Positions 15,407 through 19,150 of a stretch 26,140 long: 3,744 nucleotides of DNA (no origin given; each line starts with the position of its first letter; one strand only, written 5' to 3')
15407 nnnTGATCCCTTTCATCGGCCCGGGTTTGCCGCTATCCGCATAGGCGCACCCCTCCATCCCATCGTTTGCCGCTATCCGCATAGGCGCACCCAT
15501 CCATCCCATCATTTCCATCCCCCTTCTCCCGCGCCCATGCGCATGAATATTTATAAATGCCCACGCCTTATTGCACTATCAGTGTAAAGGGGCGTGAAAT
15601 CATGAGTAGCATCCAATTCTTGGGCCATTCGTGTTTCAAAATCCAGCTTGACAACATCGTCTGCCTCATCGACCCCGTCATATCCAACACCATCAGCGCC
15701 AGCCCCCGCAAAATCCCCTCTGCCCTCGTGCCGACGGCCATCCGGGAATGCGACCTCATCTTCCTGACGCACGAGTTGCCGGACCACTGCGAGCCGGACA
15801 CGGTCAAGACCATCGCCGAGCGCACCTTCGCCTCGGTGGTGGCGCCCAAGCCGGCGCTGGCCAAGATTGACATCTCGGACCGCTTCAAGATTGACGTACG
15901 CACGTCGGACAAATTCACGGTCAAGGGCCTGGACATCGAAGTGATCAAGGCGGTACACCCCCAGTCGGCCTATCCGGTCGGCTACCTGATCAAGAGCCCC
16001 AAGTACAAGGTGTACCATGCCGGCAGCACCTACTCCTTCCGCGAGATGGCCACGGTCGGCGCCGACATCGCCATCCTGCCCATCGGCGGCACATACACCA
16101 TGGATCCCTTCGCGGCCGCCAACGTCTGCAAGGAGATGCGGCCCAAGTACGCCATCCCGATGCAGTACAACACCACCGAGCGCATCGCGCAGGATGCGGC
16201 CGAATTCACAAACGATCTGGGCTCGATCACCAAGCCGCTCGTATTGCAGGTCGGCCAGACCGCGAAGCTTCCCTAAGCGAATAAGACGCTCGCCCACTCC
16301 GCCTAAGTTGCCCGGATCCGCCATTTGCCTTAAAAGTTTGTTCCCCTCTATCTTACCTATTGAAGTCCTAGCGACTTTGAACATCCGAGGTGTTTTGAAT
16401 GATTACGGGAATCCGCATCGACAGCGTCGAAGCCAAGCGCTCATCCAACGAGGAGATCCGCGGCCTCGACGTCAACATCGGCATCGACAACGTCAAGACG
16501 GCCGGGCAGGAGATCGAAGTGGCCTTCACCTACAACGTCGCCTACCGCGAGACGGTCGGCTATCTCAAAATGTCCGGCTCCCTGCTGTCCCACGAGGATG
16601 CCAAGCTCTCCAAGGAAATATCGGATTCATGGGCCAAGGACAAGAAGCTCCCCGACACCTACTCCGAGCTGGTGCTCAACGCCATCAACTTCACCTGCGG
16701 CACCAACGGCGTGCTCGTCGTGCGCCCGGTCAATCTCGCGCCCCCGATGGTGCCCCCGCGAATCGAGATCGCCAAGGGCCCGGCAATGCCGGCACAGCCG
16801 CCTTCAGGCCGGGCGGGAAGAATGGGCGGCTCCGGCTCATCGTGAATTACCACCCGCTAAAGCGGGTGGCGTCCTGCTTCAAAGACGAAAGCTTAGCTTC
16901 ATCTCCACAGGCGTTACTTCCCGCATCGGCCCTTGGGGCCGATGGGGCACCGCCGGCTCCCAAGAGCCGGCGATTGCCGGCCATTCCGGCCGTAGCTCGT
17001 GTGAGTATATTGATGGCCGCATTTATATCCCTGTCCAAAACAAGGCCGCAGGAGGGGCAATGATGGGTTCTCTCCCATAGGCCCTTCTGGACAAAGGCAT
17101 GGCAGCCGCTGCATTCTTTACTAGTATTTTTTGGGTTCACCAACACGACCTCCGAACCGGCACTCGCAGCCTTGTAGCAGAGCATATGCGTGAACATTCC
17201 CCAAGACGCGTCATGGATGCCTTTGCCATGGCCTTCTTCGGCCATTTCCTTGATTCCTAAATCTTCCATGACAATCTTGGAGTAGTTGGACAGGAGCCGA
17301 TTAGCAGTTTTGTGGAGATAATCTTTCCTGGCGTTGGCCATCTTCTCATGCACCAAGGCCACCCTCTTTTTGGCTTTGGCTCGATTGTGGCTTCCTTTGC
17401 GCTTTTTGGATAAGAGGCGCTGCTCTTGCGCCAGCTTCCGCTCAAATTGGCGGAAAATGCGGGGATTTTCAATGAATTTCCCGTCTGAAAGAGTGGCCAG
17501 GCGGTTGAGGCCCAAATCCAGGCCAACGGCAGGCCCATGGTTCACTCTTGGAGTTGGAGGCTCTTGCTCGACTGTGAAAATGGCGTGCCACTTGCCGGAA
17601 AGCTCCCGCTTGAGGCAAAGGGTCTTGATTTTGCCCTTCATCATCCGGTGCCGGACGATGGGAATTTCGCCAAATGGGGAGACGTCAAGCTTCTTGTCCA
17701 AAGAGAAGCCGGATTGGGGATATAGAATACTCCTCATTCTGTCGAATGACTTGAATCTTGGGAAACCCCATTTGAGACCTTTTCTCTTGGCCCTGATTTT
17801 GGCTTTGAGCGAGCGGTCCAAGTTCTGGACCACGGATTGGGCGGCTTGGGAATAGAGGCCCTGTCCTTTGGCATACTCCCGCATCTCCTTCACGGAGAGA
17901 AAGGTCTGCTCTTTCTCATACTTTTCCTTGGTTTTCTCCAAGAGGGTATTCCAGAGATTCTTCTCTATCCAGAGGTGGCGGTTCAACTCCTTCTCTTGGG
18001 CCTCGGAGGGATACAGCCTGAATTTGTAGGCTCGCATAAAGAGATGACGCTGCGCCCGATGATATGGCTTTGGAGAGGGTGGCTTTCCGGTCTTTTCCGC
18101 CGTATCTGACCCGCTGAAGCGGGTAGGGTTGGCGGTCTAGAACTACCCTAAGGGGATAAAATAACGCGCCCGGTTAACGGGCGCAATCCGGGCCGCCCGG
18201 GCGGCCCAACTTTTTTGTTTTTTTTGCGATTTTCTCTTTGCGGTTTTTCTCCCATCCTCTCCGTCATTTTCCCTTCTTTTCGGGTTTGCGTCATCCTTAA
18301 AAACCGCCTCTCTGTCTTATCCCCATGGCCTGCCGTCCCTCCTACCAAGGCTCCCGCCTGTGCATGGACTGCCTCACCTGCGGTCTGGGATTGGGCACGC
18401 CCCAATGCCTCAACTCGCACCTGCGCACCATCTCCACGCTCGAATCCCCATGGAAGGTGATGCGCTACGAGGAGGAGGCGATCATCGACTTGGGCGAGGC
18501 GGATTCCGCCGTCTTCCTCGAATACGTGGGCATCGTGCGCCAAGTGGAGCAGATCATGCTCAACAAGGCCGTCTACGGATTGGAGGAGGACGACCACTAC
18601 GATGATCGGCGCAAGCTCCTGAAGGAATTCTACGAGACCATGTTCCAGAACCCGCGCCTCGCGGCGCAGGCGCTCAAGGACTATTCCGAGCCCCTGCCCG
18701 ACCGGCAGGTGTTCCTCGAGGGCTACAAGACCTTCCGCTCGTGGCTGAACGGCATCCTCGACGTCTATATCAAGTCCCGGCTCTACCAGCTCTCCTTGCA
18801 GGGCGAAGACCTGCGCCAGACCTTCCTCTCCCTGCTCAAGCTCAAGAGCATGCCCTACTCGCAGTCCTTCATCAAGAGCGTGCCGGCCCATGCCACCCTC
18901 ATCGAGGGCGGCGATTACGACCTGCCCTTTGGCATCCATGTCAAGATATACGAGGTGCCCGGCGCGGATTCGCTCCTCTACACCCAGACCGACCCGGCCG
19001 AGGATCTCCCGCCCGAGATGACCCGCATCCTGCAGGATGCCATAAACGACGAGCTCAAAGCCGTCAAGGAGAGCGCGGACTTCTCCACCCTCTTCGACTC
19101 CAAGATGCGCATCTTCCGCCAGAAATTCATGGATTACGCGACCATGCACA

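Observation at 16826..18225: Phenotypically silent TnpB element: inserted at a stop codon and replaced it with its own end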

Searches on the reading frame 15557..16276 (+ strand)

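Call 3: search_protein_families(library=pfam, proteins=[window:15557-16276:+])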
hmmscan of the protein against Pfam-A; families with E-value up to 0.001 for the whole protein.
window:15557-16276:+ (239 aa): 2 families
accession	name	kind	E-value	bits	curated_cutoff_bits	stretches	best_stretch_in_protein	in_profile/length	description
PF13483.12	Lactamase_B_3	-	8.4e-25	88.1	24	1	19-203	2-160/160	Beta-lactamase superfamily domain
PF12706.13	Lactamase_B_2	-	1.6e-13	51.1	27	1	37-202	4-198/200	Beta-lactamase superfamily domain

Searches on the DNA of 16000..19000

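Call 4: search_rna_families(source=window, start=16000, end=19000, threshold=evalue, max_evalue=1)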
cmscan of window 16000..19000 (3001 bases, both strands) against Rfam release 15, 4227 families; matches with E-value up to 1: 4.
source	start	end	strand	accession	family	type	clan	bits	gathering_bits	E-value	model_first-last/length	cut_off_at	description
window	18166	18220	+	RF00236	ctRNA_pGA1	Gene; antisense;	-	22.2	45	0.24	1-79/79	no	ctRNA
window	18160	18243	-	RF00370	sroD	Gene; sRNA;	-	21.1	50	0.58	1-86/86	no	sroD RNA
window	16910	16984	+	RF01681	P4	Gene; sRNA;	-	19.3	37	0.047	1-215/215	no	Pseudomonas sRNA P4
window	18164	18231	-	RF00023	tmRNA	Gene;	CL00001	9.4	47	0.64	89-140/374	no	transfer-messenger RNA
